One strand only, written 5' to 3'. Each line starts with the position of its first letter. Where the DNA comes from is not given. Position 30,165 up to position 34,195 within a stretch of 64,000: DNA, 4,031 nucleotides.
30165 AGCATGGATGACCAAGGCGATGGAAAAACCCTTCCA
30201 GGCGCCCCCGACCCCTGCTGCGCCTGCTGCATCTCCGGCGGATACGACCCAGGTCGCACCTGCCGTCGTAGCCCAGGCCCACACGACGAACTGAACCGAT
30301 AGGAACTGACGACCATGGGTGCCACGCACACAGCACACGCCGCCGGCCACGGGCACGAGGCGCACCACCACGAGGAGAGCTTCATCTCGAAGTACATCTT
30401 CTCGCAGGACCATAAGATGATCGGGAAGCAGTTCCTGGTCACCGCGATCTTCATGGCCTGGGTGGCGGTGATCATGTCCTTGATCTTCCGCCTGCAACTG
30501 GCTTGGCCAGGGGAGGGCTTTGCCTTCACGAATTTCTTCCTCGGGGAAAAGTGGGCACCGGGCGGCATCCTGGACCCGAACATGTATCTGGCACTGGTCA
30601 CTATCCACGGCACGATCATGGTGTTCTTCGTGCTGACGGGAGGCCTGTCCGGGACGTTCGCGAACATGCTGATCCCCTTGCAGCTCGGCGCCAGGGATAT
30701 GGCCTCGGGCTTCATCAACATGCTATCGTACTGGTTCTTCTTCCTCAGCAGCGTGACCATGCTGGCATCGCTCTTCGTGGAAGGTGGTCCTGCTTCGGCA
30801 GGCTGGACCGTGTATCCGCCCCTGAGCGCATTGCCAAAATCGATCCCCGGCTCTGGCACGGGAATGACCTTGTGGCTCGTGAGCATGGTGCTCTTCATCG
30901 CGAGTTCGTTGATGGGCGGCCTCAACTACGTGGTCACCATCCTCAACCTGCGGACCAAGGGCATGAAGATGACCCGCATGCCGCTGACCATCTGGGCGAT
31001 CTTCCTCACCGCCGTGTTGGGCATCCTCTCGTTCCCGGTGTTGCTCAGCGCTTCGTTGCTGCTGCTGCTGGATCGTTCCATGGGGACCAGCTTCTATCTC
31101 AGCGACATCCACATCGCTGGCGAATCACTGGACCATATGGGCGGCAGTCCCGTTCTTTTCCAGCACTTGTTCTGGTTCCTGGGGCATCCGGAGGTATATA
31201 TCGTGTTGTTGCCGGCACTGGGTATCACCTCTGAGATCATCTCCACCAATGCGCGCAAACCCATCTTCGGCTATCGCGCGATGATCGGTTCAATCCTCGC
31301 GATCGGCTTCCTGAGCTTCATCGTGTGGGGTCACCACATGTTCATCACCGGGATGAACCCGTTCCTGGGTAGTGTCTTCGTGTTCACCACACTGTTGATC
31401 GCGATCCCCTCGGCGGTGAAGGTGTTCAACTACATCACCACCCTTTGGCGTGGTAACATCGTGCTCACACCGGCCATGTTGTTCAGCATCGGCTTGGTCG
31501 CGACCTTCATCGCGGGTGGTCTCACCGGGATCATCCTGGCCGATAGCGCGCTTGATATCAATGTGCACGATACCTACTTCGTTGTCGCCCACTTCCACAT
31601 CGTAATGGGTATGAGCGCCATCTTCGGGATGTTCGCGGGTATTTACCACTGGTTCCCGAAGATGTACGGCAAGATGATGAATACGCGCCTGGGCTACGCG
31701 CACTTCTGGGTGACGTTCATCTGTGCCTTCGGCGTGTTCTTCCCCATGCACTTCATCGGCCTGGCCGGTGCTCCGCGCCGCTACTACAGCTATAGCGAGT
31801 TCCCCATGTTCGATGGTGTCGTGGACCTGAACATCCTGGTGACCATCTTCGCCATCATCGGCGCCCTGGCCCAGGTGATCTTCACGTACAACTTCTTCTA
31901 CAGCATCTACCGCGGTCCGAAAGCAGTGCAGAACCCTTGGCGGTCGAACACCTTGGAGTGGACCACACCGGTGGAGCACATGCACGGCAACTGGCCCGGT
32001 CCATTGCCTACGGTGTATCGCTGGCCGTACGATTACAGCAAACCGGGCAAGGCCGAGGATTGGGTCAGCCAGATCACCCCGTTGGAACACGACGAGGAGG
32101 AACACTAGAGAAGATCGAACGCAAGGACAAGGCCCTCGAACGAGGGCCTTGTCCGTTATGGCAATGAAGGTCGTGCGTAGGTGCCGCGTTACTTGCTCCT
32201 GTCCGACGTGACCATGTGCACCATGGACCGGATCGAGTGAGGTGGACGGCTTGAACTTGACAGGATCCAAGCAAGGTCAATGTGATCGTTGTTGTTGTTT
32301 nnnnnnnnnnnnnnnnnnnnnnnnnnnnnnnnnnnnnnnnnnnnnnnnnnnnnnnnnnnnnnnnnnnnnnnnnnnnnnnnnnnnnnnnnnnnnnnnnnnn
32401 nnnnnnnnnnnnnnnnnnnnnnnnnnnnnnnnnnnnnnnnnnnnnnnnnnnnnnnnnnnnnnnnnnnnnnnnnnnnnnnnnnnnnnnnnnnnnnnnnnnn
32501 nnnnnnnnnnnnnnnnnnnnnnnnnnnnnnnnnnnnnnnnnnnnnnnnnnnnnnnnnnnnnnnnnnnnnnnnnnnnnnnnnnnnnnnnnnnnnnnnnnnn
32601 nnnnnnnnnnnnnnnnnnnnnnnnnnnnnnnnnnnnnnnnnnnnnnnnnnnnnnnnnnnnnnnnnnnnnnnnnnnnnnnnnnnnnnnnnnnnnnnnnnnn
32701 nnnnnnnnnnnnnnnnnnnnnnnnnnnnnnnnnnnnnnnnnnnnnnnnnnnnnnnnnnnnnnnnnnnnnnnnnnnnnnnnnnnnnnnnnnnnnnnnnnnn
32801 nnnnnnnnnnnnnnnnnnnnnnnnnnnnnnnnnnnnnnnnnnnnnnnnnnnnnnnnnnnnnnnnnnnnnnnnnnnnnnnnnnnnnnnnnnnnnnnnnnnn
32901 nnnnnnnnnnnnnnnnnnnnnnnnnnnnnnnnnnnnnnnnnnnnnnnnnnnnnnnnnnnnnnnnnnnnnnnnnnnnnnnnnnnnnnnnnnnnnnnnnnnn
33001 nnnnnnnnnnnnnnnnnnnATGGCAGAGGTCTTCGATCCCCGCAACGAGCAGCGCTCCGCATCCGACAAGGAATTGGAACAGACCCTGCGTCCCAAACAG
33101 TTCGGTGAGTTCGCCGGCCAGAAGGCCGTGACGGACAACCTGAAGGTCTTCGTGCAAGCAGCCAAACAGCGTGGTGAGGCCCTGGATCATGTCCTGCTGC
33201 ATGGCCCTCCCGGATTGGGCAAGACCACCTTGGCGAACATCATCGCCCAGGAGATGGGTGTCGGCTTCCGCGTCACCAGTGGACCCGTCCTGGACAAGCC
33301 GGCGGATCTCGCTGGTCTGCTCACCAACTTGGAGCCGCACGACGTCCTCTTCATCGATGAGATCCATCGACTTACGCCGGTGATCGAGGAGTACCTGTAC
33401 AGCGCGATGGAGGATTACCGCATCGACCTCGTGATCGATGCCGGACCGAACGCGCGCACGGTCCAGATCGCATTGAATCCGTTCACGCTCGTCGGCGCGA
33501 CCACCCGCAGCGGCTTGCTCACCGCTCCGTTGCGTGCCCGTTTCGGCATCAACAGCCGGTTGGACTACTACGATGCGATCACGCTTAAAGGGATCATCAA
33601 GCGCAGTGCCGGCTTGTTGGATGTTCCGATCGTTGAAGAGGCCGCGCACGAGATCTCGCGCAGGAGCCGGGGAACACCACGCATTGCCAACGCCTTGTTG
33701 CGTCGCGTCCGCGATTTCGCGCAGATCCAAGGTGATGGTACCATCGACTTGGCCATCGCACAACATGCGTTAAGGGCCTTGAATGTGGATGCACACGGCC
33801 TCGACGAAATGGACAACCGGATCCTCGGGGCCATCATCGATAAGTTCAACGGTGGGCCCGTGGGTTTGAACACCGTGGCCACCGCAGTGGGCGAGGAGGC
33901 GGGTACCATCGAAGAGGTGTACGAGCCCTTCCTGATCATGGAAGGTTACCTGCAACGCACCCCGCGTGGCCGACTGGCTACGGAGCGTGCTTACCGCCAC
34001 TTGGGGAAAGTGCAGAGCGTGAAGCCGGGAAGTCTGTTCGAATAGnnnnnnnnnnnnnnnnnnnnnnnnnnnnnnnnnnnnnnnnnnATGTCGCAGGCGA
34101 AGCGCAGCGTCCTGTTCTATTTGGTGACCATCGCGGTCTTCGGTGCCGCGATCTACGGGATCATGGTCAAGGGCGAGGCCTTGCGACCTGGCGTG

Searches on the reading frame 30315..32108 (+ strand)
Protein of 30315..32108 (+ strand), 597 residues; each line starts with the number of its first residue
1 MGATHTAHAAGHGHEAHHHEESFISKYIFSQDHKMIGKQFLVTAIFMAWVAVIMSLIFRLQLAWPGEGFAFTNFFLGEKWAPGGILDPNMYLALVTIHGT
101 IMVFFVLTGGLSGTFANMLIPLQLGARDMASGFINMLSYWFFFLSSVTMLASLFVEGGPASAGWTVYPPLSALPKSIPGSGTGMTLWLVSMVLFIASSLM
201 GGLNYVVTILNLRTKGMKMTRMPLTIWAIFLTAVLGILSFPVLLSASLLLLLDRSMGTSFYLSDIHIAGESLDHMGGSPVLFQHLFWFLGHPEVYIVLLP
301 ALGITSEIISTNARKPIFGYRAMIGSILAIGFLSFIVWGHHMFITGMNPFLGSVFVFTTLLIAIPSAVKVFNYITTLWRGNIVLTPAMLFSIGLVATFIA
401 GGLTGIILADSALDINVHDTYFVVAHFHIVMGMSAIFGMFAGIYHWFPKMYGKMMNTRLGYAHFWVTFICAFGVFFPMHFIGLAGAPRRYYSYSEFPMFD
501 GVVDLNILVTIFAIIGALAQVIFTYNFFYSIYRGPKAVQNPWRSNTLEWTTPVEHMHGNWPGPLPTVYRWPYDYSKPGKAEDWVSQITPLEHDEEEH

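Call 68: search_protein_families(library=pfam, proteins=[window:30315-32108:+], max_evalue=0.000001)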
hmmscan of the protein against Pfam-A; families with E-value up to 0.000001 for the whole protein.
window:30315-32108:+ (597 aa): 1 family
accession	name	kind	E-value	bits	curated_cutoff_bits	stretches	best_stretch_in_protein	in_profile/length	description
PF00115.25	COX1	-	2.7e-140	468.5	34.8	1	36-515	2-436/436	Cytochrome C and Quinol oxidase polypeptide I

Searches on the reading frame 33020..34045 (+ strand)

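Call 68: search_protein_families(library=pfam, proteins=[window:33020-34045:+], max_evalue=0.000001)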
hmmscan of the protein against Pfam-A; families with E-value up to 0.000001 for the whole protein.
window:33020-34045:+ (341 aa): 4 families
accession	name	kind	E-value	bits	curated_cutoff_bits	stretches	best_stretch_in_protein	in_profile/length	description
PF05496.18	RuvB_N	-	2.9e-77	258.3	27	1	23-181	1-159/159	Holliday junction DNA helicase RuvB P-loop domain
PF17864.7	AAA_lid_4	-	4.9e-30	103.5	27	1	184-257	1-74/74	RuvB AAA lid domain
PF05491.19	RuvB_C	-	7.9e-24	83.8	24.7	1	259-328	2-71/72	RuvB C-terminal winged helix domain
PF00004.35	AAA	-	3.1e-20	73.4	21.2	1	58-180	1-128/131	ATPase family associated with various cellular activities (AAA)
